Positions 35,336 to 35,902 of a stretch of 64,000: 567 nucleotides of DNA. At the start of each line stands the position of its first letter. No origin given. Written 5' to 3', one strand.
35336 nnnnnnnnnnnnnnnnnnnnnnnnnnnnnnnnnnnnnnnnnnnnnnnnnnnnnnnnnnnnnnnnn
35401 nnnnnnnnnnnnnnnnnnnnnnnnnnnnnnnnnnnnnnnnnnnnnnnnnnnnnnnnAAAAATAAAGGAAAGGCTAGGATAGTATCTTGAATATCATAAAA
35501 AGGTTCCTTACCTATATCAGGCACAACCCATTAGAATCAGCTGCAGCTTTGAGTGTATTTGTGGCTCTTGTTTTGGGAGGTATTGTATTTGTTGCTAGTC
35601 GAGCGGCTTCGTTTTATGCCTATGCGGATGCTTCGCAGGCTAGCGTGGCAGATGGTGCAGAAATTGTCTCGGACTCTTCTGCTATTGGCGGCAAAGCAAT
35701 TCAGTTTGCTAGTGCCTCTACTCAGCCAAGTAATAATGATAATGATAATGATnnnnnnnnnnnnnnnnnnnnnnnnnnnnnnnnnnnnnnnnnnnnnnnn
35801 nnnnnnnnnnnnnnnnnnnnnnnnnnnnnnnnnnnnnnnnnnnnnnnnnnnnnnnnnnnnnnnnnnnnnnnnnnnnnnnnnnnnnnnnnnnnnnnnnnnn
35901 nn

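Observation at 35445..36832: GH46 and GH18 genes share an identical 283-bp 5' module (RBS, TTG start, 78 codons)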

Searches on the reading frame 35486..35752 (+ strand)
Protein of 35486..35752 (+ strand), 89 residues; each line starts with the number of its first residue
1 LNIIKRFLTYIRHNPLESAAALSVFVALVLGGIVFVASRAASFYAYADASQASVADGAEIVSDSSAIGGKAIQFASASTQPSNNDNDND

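Call 8: find_homologous_proteins(query=window:35486-35752:+, max_evalue=0.01)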
Query seq(89 aa): 2 candidates shared short words with the query, none scored E <= 0.01.
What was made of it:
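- Tried and rejected: A word-indexed homolog search with the 89-aa leader found nothing (call 8).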

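Call 24: search_protein_representatives(protein=window:35486-35731:+)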
Query: 82 residues. Proteins with E-value up to 0.001 (for the whole library): 25; up to 1e-10: 1; up to 1e-30: 0. The best 25 are listed.
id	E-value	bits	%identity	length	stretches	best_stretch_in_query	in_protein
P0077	5.9e-12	61.4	48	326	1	1-81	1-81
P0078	1.6e-10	56.8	46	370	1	7-78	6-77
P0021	7.5e-10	54.7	46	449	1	1-81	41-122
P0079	4.8e-09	52.2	45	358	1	9-81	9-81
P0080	1.6e-07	47.4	48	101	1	19-81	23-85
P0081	7.7e-07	45.2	45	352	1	23-80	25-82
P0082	1.4e-05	41.2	33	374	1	5-80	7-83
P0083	2.6e-05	40.4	41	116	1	10-81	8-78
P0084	5.1e-05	39.5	41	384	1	18-78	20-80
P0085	5.5e-05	39.4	39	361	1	4-81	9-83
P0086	9.8e-05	38.6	33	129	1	6-77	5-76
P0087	1.3e-04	38.1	44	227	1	19-79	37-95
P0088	1.5e-04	38.0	40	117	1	23-77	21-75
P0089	1.5e-04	38.0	37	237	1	1-79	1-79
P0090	1.8e-04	37.7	34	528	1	12-78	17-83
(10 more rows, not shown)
